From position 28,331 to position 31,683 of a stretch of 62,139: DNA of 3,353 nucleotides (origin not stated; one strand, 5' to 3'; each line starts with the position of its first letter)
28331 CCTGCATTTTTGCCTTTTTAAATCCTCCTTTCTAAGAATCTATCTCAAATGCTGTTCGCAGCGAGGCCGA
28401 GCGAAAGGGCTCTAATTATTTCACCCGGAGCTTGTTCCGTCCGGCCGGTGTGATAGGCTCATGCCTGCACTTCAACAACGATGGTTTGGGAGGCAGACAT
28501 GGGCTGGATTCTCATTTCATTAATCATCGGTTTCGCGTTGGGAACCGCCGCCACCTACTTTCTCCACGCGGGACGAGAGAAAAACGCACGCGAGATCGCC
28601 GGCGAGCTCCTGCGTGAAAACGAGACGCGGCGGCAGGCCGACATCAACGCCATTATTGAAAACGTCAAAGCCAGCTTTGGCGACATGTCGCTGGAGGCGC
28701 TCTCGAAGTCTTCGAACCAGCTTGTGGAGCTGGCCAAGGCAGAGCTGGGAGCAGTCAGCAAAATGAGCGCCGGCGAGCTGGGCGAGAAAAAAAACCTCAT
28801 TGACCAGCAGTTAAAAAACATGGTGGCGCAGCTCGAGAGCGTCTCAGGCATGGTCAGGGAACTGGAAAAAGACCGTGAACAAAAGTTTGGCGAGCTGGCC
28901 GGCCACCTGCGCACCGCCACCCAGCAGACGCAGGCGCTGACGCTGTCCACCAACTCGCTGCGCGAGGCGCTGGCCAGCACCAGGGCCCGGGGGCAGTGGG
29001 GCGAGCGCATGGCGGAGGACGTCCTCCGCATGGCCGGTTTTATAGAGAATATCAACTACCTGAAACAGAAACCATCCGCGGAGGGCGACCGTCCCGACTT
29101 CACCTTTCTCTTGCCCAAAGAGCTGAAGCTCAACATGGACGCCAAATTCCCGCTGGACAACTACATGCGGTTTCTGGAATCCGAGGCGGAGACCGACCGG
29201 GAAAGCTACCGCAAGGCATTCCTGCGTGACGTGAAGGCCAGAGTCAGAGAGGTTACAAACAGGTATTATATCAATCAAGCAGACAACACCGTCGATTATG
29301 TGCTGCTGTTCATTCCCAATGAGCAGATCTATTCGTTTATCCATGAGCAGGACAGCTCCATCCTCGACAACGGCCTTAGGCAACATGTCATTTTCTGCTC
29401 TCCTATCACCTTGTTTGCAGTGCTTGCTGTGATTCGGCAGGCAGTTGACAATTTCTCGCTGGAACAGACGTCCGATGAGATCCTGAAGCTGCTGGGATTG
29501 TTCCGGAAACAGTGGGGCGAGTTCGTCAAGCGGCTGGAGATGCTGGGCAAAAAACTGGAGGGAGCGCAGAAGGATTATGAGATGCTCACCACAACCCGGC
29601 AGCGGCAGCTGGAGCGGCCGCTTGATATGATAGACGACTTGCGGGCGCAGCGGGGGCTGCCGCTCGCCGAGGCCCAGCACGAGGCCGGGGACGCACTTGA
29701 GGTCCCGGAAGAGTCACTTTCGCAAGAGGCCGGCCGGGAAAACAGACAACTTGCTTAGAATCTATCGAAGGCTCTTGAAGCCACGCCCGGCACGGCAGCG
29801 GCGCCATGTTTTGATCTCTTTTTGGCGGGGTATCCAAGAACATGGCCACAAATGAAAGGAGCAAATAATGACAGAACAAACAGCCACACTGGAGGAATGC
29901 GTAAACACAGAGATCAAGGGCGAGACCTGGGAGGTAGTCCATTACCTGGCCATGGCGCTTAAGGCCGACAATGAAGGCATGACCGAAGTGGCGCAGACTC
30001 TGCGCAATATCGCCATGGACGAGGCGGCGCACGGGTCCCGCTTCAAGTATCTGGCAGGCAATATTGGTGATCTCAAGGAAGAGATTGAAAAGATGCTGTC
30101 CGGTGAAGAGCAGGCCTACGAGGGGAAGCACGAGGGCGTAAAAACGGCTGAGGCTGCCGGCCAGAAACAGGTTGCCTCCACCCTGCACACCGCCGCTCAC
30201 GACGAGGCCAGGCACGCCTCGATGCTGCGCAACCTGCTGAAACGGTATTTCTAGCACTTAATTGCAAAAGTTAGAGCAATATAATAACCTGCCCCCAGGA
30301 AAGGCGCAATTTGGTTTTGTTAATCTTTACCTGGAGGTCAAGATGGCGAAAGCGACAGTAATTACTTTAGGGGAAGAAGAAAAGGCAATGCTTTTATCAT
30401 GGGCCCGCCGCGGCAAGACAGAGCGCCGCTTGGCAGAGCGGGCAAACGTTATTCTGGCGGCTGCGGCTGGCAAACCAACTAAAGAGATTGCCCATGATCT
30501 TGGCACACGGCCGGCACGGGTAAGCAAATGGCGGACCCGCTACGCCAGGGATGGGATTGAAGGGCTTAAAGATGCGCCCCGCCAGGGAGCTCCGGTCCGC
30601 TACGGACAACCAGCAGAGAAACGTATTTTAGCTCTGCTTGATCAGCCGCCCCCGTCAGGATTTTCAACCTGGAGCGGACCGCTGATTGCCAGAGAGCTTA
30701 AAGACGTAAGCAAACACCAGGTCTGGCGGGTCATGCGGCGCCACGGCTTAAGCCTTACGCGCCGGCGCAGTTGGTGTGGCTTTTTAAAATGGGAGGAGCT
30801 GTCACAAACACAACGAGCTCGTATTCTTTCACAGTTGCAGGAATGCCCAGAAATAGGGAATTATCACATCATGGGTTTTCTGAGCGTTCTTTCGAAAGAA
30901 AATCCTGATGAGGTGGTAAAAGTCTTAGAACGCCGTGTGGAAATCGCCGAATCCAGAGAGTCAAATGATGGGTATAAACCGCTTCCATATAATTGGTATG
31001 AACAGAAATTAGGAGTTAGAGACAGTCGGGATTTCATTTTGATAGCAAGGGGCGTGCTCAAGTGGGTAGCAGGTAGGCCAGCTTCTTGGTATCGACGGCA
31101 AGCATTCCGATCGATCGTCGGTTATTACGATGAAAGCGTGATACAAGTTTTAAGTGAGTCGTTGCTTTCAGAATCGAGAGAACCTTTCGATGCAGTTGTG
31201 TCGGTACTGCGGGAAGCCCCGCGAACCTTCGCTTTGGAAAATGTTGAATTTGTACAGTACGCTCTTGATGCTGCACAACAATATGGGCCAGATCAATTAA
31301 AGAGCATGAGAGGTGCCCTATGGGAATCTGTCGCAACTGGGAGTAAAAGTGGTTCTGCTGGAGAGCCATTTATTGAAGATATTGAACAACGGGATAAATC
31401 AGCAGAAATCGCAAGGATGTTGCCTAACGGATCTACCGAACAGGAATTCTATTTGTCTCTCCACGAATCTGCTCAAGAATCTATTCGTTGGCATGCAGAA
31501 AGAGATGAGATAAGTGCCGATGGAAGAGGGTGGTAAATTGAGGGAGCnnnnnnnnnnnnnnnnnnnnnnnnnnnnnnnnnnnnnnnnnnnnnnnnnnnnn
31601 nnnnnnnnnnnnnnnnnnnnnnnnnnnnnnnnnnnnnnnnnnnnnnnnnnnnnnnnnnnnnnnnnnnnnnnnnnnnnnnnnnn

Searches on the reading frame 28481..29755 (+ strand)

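Call 29: search_protein_families(library=ncbifam, proteins=[window:28481-29755:+], max_evalue=0.00001)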
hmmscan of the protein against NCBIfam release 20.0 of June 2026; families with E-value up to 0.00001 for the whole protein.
window:28481-29755:+ (425 aa): 1 family
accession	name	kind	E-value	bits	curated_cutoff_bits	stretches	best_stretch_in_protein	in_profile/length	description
NF007686.0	PRK10361.1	equivalog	5.8e-17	61.5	810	1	107-367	138-404/475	DNA recombination protein RmuC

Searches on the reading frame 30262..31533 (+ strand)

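Call 30: search_protein_families(library=ncbifam, proteins=[window:30262-31533:+], max_evalue=0.00001)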
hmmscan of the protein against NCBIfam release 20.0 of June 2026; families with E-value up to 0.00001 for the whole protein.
window:30262-31533:+ (424 aa): 2 families
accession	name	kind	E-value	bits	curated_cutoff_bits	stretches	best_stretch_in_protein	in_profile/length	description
NF033545.0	transpos_IS630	equivalog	5.1e-24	85.2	100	1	59-173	1-120/299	IS630 family transposase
NF033577.2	transpos_IS481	equivalog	4.2e-10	39.6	224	1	63-167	5-111/284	IS481 family transposase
